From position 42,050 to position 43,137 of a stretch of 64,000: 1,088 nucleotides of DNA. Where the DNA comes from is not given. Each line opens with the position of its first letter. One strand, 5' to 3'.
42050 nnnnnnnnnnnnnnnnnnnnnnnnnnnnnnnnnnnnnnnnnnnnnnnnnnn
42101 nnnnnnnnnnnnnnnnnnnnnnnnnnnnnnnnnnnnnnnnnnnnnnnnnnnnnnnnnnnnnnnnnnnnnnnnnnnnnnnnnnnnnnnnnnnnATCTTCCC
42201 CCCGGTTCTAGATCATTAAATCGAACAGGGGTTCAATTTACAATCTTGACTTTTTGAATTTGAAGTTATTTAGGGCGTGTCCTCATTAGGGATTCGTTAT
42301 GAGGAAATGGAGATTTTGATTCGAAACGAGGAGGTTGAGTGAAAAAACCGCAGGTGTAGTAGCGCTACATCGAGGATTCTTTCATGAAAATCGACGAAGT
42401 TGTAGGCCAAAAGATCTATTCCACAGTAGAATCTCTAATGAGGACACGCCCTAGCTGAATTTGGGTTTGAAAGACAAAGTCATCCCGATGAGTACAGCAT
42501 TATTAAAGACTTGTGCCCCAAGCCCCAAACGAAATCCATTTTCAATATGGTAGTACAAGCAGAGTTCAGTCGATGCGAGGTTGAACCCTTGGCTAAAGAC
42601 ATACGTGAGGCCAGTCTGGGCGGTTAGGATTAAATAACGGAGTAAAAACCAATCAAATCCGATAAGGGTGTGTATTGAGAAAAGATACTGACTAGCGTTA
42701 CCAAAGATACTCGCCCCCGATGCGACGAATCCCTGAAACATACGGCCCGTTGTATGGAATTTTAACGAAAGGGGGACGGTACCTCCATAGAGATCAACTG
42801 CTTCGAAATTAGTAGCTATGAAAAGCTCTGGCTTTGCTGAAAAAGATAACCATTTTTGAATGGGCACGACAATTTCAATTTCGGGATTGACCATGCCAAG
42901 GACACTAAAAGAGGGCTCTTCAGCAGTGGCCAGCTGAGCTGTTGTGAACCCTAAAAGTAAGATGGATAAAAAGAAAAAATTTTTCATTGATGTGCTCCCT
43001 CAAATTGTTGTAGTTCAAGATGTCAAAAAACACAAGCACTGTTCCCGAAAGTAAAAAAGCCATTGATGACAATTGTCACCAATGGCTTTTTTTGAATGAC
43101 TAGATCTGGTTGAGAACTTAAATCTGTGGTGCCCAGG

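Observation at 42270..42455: MITE-like family B: a second, unrelated ~185-bp TIR element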

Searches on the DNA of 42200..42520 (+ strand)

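Call 23: search_dna_similar(query=window:42271-42455:+, collection=plasmids, mode=distant, max_evalue=0.01)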
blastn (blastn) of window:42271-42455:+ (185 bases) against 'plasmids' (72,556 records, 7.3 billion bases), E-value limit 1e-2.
No match.

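Call 24: search_dna_similar(query=window:42271-42455:+, collection=phages, mode=distant, max_evalue=0.01)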
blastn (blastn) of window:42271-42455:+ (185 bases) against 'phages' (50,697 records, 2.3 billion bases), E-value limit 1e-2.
No match.
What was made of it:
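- Tried and rejected: blastn against plasmids and phages found nothing (calls 23, 24).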

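Call 43: search_rna_families(source=window, start=42200, end=42520, threshold=evalue, max_evalue=10, show_alignments=2)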
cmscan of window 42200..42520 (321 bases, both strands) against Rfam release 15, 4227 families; matches with E-value up to 10: 2.
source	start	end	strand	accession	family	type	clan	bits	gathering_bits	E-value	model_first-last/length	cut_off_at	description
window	42249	42475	+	RF04128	MIR8562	Gene; miRNA;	-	21.2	211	0.075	1-242/242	no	MIR8562 microRNA precursor family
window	42215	42229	+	RF01072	TMV_UPD-PK3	Cis-reg;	-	13.5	34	0.72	1-31/31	no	Pseudoknot of upstream pseudoknot domain (UPD) of the 3'UTR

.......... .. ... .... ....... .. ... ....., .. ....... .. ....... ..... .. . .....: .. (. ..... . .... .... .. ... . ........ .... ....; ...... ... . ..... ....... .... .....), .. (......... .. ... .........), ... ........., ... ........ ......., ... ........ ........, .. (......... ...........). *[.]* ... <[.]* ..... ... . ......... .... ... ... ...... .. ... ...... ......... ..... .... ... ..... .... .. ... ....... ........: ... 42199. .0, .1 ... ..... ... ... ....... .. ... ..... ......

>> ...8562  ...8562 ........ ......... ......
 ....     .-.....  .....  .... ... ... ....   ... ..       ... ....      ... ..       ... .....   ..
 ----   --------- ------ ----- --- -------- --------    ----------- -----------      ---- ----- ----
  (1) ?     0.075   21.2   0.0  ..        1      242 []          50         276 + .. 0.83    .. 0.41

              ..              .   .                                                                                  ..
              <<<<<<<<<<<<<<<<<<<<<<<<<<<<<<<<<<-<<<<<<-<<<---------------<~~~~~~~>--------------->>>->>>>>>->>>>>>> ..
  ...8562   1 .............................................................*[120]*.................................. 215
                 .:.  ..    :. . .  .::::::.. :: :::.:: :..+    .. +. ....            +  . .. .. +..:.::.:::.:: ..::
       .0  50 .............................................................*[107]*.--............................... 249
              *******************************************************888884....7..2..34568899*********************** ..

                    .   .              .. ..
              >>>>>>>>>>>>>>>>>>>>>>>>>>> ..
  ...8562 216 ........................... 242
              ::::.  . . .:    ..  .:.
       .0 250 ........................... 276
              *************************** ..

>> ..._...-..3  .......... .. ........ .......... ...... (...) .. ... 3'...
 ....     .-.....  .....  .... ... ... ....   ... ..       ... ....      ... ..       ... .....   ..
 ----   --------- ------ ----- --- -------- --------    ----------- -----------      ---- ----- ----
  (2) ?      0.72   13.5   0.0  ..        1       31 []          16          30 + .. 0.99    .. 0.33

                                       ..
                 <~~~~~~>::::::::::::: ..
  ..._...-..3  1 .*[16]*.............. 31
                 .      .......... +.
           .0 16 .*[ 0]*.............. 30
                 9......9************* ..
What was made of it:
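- On Any Rfam RNA family: In E-value mode the only hit is MIR8562 at 21 bits against a threshold of 211 bits (call 43).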

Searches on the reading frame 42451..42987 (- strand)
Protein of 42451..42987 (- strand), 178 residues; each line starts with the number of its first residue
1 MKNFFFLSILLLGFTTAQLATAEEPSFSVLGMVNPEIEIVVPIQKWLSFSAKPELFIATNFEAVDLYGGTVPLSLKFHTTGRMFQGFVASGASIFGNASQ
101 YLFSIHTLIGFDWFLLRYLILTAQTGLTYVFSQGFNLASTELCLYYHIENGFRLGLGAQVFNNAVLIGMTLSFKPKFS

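Call 9: find_encoding_contigs(protein=window:42451-42987:-, flank=6000, max_places=8)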
Protein window:42451-42987:- (178 aa): 1 contig read that carries it; 1 place shown.
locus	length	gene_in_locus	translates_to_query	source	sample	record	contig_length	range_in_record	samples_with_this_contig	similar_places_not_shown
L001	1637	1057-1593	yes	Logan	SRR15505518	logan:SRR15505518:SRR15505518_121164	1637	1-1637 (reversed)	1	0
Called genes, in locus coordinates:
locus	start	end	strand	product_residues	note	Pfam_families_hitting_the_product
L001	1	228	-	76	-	?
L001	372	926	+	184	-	-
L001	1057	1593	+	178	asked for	-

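Call 18: search_protein_families(library=pfam, proteins=[window:42451-42987:-])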
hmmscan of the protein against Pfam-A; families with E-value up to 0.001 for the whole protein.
window:42451-42987:- (178 aa): 0 families

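Call 72: search_protein_families(library=ncbifam, proteins=[window:42451-42987:-], max_evalue=0.001)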
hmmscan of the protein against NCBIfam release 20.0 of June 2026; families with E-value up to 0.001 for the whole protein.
window:42451-42987:- (178 aa): 0 families
